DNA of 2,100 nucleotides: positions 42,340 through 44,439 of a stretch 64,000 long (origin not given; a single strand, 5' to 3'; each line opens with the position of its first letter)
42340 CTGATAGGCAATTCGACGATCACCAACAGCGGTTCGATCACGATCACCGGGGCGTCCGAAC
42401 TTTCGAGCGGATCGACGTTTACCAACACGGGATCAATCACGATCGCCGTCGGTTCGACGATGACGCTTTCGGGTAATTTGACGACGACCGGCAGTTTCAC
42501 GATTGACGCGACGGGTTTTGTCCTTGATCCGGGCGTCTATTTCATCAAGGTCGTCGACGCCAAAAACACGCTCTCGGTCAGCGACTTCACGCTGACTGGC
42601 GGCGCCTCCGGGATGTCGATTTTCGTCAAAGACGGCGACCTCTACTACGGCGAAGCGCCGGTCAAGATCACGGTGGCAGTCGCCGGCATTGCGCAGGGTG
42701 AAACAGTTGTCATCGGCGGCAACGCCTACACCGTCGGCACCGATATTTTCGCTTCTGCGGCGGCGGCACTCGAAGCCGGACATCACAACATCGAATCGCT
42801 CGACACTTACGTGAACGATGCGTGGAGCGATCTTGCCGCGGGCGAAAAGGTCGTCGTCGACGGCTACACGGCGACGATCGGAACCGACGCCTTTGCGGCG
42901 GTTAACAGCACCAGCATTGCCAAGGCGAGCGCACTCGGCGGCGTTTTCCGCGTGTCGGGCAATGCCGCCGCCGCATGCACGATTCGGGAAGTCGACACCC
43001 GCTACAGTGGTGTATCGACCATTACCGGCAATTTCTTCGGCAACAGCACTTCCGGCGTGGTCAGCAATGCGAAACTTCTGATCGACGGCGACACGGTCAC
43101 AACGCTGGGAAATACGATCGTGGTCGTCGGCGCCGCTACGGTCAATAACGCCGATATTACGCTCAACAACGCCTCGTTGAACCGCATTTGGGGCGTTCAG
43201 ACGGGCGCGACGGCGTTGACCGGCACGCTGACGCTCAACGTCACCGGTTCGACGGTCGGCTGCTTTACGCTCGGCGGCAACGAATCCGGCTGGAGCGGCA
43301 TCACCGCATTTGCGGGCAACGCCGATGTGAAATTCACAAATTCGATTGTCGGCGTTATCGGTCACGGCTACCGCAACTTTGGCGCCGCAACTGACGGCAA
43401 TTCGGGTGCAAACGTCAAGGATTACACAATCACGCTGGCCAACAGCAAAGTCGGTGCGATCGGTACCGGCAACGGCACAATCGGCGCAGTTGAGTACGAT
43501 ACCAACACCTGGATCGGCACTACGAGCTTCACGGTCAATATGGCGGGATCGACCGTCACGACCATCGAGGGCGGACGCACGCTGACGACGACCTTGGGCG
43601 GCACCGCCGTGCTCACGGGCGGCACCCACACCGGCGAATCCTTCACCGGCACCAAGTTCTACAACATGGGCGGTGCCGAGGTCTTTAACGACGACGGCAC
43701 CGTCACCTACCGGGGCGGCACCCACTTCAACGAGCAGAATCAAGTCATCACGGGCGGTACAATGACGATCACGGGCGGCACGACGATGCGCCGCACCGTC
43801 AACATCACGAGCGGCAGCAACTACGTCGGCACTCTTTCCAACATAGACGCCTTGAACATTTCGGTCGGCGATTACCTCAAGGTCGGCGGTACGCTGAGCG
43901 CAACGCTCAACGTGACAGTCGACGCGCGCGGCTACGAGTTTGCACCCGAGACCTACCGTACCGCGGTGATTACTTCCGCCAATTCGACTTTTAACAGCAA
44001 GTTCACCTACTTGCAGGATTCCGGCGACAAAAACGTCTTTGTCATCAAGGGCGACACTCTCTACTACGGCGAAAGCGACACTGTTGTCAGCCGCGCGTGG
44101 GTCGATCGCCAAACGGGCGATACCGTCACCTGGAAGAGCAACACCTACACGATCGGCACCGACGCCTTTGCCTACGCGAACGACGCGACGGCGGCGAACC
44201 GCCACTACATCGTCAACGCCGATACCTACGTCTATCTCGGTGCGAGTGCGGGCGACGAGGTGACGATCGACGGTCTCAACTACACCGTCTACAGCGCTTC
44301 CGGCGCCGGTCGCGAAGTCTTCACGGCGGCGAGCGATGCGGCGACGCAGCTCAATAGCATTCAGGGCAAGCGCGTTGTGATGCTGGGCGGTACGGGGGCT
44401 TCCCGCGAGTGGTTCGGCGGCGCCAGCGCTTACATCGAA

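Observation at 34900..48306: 13.4-kb uninterrupted ORF: 4468-aa modular beta-solenoid-like protein built around a recurrent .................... motif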

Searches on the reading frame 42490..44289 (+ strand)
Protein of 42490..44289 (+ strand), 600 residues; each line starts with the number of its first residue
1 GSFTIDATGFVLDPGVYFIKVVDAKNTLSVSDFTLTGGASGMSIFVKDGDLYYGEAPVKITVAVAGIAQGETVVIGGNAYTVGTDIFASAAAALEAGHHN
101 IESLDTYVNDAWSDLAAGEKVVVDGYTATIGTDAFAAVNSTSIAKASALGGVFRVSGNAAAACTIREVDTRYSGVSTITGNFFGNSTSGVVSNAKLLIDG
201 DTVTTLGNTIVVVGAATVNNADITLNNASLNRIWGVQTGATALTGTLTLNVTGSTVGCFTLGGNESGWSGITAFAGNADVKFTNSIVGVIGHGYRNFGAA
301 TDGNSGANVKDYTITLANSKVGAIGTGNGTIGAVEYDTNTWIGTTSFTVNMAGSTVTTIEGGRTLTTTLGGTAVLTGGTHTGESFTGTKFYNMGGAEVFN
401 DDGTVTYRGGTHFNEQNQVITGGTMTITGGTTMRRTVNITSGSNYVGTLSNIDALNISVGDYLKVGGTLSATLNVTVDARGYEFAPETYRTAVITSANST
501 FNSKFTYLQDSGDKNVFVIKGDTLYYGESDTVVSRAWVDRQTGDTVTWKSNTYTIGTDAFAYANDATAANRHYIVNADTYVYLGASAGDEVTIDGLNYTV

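Call 117: search_dna_similar(query=window:42490-44289:+, collection=plasmids, mode=protein, max_evalue=0.001, max_rows=10)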
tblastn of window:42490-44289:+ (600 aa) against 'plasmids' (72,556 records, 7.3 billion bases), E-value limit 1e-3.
No match.

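Call 118: search_dna_similar(query=window:42490-44289:+, collection=phages, mode=protein, max_evalue=0.001, max_rows=10)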
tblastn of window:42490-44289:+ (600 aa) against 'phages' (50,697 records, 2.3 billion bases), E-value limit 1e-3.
No match.
